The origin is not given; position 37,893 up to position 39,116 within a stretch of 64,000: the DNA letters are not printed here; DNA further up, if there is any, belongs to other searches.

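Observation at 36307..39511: Family-B DNA polymerase gene interrupted by a GIY-YIG homing endonuclease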

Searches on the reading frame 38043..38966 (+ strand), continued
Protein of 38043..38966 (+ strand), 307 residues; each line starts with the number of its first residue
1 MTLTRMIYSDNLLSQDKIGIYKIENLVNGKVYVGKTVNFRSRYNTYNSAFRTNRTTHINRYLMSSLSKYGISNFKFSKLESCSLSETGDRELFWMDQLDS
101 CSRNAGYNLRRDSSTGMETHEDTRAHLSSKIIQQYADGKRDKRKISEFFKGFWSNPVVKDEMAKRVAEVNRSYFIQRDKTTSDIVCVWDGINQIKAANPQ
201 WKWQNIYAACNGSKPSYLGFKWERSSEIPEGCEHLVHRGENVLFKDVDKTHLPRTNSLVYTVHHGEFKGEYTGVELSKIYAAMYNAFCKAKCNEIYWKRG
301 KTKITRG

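Call 91: search_dna_similar(query=window:38043-38963:+, collection=phages, mode=protein, max_rows=25)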
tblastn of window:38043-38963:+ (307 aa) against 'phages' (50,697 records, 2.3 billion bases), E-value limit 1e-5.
Records with a match: 95; places in all: 120; records where one place covers at least 80% of the query: 0.
Best place of each record, by identity: <60% 95.
By first word of the organism name: Flavobacterium 29; Bacillus 16; uncultured 14; Acinetobacter 11; Enterocloster 5; Bacteriophage 3; Klebsiella 2; Proteus 2; Caudoviricetes 2; Sinorhizobium 2; and 9 more.
By host as written in the record: - 19; Flavobacterium psychrophilum 950106-1/1 12; Bacillus cereus 7; Flavobacterium psychrophilum strain FPS-D10 3; Acinetobacter baumannii 3; Acinetobacter baumannii (Acibaumc1) 3; Enterocloster bolteae DA473 3; Flavobacterium psychrophilum 020612-2/1 3; and 30 more.
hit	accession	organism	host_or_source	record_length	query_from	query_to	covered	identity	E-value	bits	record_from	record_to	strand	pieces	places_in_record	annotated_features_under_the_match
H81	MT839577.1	Bacteriophage sp.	human fecal samples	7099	17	224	68%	34.0%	6e-25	110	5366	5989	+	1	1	record has no annotation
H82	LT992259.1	Yersinia phage fEV-1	-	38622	11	164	50%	44.5%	4e-29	122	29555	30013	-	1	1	g47c: hypothetical protein | promoter | ribosome_binding_site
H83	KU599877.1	Flavobacterium phage Fpv1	Flavobacterium psychrophilum 950106-1/1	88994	17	228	69%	32.3%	2e-23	105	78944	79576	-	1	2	hypothetical protein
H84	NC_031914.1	Flavobacterium phage Fpv1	Flavobacterium psychrophilum 950106-1/1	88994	17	228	69%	32.3%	2e-23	105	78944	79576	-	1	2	homing endonuclease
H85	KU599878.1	Flavobacterium phage Fpv2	Flavobacterium psychrophilum 950106-1/1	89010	17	228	69%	32.3%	2e-23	105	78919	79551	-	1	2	hypothetical protein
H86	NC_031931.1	Flavobacterium phage Fpv2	Flavobacterium psychrophilum 950106-1/1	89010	17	228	69%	32.3%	2e-23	105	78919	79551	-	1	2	homing endonuclease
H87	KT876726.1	Flavobacterium phage FpV21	Flavobacterium psychrophilum 950106-1/1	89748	17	228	69%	32.3%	2e-23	105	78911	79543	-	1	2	hypothetical protein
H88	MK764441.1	Flavobacterium phage FPSV-F12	Flavobacterium psychrophilum 950106-1/1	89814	17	228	69%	32.3%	2e-23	105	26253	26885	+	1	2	hypothetical protein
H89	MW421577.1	Flavobacterium phage FPSV-S30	Flavobacterium psychrophilum strain ...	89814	17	228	69%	32.3%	2e-23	105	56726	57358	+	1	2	record has no annotation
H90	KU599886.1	Flavobacterium phage Fpv20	Flavobacterium psychrophilum 950106-1/1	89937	17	228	69%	32.3%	2e-23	105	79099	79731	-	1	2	hypothetical protein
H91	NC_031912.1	Flavobacterium phage Fpv20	Flavobacterium psychrophilum 950106-1/1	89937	17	228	69%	32.3%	2e-23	105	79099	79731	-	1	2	homing endonuclease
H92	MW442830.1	Flavobacterium phage FPSV-D18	Flavobacterium psychrophilum FPS-D8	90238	17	228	69%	32.3%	2e-23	105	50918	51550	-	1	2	record has no annotation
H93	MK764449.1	Flavobacterium phage FPSV-S29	Flavobacterium psychrophilum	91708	17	228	69%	32.3%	2e-23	105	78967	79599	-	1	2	hypothetical protein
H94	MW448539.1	Flavobacterium phage FPSV-D24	Flavobacterium psychrophilum strain ...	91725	17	228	69%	32.3%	2e-23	105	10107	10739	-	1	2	record has no annotation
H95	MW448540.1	Flavobacterium phage FPSV-D25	Flavobacterium psychrophilum strain ...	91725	17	228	69%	32.3%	2e-23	105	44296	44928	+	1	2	record has no annotation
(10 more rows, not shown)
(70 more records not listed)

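Call 93: get_annotated_region(hit=H84, flank=3500)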
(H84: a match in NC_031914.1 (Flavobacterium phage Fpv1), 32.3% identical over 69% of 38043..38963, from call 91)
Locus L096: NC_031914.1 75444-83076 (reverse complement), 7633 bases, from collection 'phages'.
description: Flavobacterium phage Fpv1, complete genome.
organism: Flavobacterium phage Fpv1 (NCBI taxid 1792274)
taxonomy: Viruses; Duplodnaviria; Heunggongvirae; Uroviricota; Caudoviricetes; Fipvunavirus; Fipvunavirus Fpv1
host: Flavobacterium psychrophilum 950106-1/1; source: -; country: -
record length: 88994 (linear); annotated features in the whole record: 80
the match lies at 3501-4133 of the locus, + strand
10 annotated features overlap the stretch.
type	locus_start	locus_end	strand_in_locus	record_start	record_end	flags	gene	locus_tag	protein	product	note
CDS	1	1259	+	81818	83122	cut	-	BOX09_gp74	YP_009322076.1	hypothetical protein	-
CDS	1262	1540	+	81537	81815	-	-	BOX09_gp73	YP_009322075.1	single strand DNA binding protein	-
CDS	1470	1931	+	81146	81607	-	-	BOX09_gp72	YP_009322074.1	hypothetical protein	-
CDS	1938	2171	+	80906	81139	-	-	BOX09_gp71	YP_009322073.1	hypothetical protein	-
CDS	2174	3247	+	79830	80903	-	-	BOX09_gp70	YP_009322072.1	DNA polymerase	-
CDS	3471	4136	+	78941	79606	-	-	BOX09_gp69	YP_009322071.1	homing endonuclease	-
CDS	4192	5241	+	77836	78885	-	-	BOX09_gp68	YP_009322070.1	DNA polymerase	-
CDS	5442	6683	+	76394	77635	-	-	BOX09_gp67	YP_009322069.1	hypothetical protein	-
CDS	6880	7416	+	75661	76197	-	-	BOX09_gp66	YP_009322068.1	hypothetical protein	-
CDS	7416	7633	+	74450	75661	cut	-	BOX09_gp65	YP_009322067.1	hypothetical protein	-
